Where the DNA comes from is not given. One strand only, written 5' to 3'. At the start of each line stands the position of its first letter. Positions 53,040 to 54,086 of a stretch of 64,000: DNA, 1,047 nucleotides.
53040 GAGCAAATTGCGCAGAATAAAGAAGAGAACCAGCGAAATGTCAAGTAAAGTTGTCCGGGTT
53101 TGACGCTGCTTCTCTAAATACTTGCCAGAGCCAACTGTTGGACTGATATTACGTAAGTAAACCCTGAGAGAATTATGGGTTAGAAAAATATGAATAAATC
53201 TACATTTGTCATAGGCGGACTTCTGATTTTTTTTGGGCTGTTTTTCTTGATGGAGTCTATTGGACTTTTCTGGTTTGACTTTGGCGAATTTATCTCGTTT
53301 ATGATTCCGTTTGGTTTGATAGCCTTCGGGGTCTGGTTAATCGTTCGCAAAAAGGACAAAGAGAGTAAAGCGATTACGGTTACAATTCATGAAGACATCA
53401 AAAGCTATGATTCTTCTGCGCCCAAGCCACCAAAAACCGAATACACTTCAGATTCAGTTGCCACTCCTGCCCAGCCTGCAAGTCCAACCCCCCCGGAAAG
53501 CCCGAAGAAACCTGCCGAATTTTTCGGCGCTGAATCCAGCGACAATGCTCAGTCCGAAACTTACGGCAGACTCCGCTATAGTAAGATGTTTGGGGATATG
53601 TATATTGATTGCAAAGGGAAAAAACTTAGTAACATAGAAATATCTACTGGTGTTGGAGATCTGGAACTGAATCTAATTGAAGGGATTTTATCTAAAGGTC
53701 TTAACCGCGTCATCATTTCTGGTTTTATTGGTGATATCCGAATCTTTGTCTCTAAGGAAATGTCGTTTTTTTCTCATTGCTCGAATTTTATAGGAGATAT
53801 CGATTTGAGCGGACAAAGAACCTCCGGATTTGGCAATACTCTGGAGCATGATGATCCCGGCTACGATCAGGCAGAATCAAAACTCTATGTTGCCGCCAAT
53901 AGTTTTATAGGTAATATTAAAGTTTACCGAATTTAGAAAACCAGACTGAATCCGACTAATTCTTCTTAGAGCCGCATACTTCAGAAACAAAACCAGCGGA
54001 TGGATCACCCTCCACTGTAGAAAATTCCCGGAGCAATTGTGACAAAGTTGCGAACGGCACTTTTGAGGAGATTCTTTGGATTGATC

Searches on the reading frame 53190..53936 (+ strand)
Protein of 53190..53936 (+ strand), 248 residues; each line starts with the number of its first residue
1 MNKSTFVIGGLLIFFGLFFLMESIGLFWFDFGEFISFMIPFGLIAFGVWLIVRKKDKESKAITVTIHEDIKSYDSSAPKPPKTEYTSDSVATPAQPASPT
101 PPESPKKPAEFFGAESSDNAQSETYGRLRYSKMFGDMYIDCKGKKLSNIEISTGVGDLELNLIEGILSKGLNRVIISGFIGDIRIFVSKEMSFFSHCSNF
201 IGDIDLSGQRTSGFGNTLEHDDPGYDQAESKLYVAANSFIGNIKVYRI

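Call 98: search_protein_families(library=pfam, proteins=[window:53190-53936:+], max_evalue=0.001)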
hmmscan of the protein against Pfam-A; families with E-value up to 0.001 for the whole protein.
window:53190-53936:+ (248 aa): 2 families
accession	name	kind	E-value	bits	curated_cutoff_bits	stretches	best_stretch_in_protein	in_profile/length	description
PF09922.15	LiaF-like_C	-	6.1e-18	65.2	29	1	134-245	2-114/114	Cell wall-active antibiotics response LiaF, C-terminal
PF22570.1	LiaF-TM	-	0.00022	22.4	27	1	7-60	1-51/98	LiaF transmembrane domain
